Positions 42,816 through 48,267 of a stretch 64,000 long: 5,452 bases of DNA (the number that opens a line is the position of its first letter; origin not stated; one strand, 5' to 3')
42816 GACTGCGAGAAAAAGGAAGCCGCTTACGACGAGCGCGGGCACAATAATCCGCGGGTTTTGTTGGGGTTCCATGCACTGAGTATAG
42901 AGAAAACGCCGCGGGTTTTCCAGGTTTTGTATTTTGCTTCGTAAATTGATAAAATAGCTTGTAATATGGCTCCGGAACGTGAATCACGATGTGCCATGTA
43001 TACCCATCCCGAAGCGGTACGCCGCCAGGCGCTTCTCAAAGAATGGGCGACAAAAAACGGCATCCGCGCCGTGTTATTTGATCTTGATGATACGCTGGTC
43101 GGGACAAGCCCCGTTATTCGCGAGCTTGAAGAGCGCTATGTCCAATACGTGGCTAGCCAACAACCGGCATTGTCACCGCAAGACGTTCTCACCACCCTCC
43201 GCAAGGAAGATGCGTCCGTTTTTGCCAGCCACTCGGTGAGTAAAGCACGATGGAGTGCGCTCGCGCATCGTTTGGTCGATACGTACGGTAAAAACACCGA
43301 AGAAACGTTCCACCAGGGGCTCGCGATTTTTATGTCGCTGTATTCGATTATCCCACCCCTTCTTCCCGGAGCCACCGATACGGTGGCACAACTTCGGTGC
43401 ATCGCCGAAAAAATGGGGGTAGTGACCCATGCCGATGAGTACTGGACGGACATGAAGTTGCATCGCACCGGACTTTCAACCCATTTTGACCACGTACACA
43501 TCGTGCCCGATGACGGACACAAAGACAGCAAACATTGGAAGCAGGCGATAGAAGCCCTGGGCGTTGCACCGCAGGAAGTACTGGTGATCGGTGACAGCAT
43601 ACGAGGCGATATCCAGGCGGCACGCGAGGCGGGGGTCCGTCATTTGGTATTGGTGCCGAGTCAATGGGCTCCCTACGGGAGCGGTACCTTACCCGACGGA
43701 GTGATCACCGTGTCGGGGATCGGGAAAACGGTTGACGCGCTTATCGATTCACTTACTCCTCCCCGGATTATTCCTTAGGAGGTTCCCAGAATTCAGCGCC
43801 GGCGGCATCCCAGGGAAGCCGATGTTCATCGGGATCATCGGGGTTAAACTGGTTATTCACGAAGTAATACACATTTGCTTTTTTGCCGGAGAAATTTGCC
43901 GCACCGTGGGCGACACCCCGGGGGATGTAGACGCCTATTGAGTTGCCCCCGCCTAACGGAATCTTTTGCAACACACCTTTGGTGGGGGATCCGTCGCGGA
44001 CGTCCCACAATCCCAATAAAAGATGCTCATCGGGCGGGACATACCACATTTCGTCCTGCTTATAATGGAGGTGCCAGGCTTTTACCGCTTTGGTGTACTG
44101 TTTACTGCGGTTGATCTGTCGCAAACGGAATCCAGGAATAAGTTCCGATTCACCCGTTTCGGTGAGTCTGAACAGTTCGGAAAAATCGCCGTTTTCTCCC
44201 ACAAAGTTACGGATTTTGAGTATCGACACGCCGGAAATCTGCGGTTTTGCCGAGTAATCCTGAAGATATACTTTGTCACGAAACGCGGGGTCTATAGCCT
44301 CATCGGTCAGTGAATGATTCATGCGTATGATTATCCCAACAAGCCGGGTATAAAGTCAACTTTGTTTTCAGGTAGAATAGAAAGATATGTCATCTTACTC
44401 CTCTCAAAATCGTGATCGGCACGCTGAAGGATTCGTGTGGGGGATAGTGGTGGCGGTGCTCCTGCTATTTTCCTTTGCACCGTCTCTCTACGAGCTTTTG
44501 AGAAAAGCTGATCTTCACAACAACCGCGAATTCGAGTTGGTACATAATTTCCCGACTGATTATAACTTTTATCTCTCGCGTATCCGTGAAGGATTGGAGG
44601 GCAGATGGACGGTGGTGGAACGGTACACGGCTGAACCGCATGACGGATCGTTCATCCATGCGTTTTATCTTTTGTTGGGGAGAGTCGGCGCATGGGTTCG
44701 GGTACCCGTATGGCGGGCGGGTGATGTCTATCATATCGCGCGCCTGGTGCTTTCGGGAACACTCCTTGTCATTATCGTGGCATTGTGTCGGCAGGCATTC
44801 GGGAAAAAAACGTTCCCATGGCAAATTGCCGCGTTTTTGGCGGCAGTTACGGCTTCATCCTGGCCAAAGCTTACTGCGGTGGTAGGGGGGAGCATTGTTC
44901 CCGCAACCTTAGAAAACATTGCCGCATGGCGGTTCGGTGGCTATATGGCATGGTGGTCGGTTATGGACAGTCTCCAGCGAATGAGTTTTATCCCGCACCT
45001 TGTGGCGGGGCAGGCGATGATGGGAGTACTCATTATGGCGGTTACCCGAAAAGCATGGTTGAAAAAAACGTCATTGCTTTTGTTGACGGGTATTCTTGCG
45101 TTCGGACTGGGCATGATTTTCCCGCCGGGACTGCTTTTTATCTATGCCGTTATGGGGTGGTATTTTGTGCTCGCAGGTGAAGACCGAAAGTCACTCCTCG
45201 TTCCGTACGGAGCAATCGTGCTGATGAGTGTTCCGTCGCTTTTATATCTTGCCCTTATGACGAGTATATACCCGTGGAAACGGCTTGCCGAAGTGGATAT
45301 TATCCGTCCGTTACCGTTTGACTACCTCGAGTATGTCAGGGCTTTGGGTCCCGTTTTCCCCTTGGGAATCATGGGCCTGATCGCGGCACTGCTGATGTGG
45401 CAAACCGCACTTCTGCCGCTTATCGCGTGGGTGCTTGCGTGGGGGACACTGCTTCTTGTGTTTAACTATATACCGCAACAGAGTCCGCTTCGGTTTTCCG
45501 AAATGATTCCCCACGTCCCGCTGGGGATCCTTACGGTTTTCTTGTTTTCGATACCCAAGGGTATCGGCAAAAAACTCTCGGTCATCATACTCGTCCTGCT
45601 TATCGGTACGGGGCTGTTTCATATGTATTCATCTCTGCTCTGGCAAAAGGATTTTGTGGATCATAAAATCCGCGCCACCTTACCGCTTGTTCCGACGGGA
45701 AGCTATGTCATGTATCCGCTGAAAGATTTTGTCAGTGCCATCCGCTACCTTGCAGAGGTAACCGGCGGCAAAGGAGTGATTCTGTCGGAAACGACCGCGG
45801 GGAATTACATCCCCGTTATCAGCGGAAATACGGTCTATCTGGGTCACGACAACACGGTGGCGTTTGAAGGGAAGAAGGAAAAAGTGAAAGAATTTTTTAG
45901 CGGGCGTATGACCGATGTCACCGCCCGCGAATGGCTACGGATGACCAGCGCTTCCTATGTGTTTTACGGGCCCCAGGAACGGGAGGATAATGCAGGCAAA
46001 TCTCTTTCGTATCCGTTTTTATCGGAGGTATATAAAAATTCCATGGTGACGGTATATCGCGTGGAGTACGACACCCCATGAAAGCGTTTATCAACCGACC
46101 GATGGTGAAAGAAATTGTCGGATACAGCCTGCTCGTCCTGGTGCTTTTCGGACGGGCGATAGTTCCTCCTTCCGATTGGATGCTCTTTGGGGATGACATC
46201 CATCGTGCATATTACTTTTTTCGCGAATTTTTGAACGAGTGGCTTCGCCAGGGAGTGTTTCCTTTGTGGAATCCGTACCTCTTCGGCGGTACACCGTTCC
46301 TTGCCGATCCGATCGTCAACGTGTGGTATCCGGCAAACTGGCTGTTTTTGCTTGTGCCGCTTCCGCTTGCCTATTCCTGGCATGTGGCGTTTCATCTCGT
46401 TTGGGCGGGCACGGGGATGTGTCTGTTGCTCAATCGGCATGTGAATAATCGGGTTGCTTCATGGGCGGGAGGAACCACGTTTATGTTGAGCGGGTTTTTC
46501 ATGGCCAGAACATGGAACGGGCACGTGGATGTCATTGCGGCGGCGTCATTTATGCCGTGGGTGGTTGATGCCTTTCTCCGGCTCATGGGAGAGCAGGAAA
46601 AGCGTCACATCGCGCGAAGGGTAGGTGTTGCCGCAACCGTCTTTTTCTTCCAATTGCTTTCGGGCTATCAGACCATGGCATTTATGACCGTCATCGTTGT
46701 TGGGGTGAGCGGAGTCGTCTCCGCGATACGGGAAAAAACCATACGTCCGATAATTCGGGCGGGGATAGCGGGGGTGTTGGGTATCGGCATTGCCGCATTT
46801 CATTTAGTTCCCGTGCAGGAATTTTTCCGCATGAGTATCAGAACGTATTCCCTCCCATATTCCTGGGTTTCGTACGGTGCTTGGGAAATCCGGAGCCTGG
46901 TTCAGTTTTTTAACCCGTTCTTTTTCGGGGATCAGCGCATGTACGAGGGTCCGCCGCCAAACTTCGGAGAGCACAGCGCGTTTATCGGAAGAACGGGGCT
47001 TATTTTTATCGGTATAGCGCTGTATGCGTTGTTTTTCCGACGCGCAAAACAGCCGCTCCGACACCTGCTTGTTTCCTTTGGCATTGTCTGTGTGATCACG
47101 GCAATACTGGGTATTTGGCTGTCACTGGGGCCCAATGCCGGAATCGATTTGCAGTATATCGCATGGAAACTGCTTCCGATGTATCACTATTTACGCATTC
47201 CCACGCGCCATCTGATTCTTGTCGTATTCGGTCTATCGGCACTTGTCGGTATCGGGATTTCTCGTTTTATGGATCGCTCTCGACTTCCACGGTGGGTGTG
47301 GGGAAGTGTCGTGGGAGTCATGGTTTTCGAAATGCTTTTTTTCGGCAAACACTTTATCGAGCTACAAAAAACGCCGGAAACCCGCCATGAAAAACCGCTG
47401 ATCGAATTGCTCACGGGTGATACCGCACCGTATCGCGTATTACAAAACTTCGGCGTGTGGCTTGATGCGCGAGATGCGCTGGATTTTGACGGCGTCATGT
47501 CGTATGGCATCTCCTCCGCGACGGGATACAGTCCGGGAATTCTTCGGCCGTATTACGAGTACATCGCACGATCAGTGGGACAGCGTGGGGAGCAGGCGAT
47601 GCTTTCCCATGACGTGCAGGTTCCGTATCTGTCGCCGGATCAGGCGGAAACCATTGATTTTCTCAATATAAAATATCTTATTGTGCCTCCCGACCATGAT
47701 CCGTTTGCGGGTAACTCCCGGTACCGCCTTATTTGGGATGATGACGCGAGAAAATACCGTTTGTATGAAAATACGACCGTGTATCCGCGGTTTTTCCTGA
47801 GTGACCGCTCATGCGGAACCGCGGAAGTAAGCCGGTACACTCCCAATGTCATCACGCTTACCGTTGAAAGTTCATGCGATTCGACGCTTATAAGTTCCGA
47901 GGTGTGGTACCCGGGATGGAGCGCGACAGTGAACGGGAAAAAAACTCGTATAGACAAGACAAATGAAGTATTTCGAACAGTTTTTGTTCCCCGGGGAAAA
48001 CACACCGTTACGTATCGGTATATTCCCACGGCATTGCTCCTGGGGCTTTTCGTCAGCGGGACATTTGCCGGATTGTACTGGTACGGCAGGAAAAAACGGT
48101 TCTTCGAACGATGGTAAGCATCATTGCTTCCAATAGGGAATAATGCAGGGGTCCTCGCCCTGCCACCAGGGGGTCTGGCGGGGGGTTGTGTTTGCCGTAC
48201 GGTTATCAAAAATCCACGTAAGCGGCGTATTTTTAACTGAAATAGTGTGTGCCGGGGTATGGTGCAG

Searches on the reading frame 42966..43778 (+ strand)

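Call 10: search_protein_families(library=pfam, proteins=[window:42966-43778:+], max_evalue=0.001)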
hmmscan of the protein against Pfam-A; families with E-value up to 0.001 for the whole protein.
window:42966-43778:+ (270 aa): 4 families
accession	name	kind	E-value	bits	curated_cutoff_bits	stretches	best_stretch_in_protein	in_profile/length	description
PF00702.32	Hydrolase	-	6e-21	76.1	26.4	1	33-223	1-191/191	haloacid dehalogenase-like hydrolase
PF13419.12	HAD_2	-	4.8e-19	69.6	23.8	1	36-227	1-176/178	Haloacid dehalogenase-like hydrolase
PF13242.12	Hydrolase_like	-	3e-08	33.9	22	1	191-226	10-45/75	HAD-hyrolase-like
PF12710.13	HAD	-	2.1e-07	32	27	1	36-220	1-189/189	haloacid dehalogenase-like hydrolase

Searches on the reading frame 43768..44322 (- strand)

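Call 10: search_protein_families(library=pfam, proteins=[window:43768-44322:-], max_evalue=0.001)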
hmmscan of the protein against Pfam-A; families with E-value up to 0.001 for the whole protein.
window:43768-44322:- (184 aa): 1 family
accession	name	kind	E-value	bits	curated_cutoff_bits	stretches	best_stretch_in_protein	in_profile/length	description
PF00908.23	dTDP_sugar_isom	-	5.8e-13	49.3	27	1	28-172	3-144/168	dTDP-4-dehydrorhamnose 3,5-epimerase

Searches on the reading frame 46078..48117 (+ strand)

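Call 10: search_protein_families(library=pfam, proteins=[window:46078-48117:+], max_evalue=0.001)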
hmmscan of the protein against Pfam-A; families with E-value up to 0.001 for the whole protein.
window:46078-48117:+ (679 aa): 2 families
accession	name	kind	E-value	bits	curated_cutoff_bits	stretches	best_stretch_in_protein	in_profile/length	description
PF09586.16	YfhO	-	3.7e-15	55.8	28.5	1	584-660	758-835/835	Bacterial membrane protein YfhO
PF19554.4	DUF6077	-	9.4e-07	28.4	27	1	131-242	242-350/354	Family of unknown function (DUF6077)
